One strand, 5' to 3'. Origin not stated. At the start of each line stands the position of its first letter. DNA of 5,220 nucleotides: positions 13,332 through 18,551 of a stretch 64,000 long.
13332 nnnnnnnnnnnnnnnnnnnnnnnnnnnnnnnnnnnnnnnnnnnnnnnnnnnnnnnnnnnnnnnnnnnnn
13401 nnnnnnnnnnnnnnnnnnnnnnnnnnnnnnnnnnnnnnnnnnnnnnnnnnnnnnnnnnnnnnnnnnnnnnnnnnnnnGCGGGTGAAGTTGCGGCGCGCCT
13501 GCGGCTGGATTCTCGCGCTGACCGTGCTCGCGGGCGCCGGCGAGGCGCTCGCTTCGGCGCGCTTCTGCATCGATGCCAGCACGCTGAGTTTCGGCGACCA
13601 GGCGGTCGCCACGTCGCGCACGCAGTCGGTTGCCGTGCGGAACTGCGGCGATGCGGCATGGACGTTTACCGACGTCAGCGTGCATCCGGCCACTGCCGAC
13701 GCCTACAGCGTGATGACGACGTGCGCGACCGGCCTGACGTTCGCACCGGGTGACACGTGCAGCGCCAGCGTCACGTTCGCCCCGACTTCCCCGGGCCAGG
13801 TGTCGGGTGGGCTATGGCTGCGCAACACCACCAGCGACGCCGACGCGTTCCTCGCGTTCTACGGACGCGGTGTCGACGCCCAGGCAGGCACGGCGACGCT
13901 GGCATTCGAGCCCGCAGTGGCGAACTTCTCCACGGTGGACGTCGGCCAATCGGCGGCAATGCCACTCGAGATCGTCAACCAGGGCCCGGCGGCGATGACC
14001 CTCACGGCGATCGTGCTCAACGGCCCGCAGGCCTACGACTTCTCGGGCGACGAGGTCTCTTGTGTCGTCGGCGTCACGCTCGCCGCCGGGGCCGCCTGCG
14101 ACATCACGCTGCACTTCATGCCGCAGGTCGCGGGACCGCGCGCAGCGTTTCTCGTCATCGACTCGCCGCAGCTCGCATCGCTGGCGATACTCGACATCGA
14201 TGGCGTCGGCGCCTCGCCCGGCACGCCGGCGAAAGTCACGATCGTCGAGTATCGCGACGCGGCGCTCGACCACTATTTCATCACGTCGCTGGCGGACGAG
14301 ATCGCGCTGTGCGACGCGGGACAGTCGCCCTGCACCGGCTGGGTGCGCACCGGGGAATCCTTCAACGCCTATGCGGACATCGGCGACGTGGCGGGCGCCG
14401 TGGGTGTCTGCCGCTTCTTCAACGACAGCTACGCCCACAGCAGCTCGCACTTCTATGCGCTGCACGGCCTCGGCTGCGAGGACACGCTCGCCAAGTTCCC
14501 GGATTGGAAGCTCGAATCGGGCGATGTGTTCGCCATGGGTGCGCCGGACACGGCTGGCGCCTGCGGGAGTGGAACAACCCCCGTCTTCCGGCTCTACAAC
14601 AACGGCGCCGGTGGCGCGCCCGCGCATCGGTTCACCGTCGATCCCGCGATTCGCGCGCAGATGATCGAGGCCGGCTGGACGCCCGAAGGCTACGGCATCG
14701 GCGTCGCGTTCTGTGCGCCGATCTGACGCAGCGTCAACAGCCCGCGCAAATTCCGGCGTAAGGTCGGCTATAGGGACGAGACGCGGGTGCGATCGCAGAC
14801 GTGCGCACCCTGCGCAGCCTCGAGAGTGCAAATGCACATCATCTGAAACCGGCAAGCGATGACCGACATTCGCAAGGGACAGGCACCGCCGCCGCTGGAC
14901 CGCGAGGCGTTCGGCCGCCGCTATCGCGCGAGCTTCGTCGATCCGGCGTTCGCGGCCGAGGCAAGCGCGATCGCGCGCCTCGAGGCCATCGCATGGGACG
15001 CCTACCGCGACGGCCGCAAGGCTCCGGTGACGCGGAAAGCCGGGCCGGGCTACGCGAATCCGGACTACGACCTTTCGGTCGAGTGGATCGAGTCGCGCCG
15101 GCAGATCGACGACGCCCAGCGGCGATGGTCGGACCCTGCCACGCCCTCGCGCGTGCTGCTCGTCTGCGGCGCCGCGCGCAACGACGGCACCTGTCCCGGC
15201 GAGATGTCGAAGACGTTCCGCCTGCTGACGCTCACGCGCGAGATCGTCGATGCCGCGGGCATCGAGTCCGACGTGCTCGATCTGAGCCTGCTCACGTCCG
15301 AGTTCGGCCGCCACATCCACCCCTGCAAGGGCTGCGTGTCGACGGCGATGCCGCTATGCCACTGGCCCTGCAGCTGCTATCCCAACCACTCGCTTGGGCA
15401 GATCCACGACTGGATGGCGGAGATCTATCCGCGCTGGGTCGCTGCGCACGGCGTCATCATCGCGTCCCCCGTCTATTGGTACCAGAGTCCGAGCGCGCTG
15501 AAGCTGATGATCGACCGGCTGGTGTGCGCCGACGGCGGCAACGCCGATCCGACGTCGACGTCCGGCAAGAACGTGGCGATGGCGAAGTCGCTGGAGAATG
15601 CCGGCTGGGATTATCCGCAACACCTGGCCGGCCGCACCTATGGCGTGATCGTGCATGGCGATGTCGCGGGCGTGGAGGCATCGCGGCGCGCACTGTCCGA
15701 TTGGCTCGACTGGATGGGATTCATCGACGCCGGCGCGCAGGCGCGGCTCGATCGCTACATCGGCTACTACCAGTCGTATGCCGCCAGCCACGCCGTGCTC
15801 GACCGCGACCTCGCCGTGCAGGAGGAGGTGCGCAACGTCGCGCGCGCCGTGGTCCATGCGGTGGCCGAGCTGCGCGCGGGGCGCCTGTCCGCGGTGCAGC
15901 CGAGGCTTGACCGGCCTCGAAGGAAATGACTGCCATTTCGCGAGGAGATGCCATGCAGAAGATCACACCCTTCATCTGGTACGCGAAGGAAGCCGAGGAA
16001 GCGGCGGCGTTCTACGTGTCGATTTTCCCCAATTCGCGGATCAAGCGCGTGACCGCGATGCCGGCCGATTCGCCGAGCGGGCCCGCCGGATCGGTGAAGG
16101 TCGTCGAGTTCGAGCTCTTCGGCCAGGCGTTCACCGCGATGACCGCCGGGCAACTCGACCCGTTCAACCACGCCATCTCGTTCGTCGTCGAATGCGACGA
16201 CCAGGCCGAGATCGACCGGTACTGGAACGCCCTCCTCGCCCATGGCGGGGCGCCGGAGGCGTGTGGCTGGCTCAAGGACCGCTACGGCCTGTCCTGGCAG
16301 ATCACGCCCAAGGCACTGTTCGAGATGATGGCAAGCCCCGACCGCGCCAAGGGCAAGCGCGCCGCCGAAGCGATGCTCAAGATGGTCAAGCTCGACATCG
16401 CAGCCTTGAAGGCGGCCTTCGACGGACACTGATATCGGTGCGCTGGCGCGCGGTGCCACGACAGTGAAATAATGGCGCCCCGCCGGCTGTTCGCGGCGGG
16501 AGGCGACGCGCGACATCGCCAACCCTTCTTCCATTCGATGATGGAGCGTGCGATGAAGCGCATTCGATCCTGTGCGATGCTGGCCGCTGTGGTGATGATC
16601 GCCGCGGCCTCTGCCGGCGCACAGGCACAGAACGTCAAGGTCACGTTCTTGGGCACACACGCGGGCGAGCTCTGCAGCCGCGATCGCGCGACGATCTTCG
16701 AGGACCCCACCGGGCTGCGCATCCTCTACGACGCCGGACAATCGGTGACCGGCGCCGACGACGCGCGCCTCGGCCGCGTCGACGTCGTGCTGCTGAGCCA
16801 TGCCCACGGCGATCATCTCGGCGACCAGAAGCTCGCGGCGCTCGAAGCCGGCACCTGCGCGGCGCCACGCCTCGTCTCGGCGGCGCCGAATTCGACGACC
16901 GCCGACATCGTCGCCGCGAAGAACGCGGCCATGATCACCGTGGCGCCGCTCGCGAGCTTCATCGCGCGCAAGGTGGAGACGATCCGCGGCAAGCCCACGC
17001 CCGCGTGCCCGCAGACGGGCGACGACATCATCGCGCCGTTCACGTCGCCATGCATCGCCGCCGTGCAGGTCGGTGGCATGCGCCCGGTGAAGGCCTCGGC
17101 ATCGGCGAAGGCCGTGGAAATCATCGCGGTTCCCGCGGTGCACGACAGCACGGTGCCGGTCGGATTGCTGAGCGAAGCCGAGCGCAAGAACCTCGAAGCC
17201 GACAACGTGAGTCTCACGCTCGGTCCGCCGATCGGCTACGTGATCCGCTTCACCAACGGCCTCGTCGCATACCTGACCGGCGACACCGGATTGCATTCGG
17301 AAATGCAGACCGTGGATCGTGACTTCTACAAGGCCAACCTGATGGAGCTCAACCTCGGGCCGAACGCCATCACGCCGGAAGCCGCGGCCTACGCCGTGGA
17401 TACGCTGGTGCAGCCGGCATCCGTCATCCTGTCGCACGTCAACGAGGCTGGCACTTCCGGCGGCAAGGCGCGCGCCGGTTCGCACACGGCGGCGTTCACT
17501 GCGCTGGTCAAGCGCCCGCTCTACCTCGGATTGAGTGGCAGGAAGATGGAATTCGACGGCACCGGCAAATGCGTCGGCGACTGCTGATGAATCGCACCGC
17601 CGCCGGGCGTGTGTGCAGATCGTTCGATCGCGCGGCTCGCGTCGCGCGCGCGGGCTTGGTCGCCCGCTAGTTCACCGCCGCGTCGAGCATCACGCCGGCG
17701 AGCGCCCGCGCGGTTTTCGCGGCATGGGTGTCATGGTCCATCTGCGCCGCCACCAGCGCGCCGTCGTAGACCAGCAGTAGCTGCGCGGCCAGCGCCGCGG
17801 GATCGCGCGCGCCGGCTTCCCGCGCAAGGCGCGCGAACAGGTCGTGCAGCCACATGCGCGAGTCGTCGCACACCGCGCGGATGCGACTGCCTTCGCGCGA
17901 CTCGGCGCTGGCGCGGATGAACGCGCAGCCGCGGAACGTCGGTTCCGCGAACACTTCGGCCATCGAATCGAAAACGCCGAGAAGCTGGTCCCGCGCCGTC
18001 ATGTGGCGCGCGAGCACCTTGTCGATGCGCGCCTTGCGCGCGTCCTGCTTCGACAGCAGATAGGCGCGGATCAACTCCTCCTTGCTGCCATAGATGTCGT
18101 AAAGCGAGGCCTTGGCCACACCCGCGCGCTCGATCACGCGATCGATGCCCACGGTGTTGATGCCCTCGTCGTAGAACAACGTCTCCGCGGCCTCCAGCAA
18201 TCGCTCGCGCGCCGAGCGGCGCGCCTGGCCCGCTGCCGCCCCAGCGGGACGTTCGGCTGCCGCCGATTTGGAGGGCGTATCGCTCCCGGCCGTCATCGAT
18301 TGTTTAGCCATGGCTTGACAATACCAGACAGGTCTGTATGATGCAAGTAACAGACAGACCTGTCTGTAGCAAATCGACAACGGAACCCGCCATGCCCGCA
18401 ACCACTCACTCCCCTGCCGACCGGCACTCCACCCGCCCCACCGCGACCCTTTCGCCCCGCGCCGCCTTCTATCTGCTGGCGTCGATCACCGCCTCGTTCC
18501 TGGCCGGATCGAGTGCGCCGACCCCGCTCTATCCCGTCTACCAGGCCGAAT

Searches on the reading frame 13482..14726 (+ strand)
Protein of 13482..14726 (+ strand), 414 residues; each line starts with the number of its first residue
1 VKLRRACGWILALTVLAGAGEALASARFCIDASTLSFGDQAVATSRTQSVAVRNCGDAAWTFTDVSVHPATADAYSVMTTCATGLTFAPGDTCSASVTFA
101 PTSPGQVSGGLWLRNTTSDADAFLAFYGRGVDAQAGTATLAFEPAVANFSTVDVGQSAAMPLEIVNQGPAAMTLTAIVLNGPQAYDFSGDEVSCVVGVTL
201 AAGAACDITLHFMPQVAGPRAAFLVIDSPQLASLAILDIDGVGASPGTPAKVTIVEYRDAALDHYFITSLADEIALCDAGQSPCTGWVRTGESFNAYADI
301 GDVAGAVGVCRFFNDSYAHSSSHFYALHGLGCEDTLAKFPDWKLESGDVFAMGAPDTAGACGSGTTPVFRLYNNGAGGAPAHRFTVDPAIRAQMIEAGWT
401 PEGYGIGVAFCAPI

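Call 7: search_protein_families(library=pfam, proteins=[window:13482-14726:+])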
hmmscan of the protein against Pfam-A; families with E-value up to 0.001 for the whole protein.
window:13482-14726:+ (414 aa): 5 families
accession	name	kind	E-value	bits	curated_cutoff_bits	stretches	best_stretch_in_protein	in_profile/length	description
PF15780.11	ASH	-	6.1e-15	55.6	27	1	24-109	4-84/98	Abnormal spindle-like microcephaly-assoc'd, ASPM-SPD-2-Hydin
PF22073.2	Cep192_D4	-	5.9e-14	52.7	35.5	2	31-121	7-102/112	Cep192 domain 4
PF22544.2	HYDIN_VesB_CFA65-like_Ig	-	1.2e-12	48.4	25.5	2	31-128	6-99/100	HYDIN/CFA65/VesB-like, Ig-like domain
PF18885.6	DUF5648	-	1.2e-09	38.9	25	1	284-405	27-130/134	Domain of unknown function (DUF5648)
PF12371.14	TMEM131_like_N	-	3.6e-05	24.3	28.8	0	31-112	4-81/84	Transmembrane protein 131-like N-terminal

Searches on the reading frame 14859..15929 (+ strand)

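Call 79: search_protein_families(library=pfam, proteins=[window:14859-15929:+], max_evalue=0.00001)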
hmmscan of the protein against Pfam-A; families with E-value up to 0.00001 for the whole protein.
window:14859-15929:+ (356 aa): 1 family
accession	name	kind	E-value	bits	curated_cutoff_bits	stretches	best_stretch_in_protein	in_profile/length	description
PF03358.20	FMN_red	-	8.4e-15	55.1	24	1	98-289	2-138/152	NADPH-dependent FMN reductase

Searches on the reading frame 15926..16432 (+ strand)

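Call 79: search_protein_families(library=pfam, proteins=[window:15926-16432:+], max_evalue=0.00001)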
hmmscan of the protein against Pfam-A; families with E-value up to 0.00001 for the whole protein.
window:15926-16432:+ (168 aa): 1 family
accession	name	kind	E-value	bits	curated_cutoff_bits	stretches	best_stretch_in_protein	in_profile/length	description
PF06983.19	3-dmu-9_3-mt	-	2.6e-46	157.4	24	1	11-127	1-116/116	3-demethylubiquinone-9 3-methyltransferase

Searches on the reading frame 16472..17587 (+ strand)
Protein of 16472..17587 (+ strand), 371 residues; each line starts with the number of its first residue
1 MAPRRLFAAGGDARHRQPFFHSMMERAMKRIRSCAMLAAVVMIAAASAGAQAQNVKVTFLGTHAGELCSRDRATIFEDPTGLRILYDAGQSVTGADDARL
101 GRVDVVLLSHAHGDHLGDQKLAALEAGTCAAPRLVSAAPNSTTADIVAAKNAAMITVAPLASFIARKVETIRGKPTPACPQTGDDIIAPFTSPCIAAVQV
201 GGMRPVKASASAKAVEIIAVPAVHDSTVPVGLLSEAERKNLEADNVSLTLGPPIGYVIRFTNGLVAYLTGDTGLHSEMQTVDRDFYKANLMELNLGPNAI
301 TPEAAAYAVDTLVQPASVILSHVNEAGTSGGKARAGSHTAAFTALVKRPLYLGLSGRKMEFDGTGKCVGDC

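Call 79: search_protein_families(library=pfam, proteins=[window:16472-17587:+], max_evalue=0.00001)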
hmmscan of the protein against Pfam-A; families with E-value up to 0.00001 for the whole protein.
window:16472-17587:+ (371 aa): 1 family
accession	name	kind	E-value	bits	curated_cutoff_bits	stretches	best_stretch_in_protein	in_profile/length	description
PF12706.13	Lactamase_B_2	-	5.6e-09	36.3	27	0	83-126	2-55/200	Beta-lactamase superfamily domain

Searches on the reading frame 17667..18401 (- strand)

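Call 79: search_protein_families(library=pfam, proteins=[window:17667-18401:-], max_evalue=0.00001)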
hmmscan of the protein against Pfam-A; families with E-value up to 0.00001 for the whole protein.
window:17667-18401:- (244 aa): 1 family
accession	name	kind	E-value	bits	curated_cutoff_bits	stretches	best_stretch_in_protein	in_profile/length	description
PF00440.29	TetR_N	-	6.5e-12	45.5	24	1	68-113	1-46/47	Bacterial regulatory proteins, tetR family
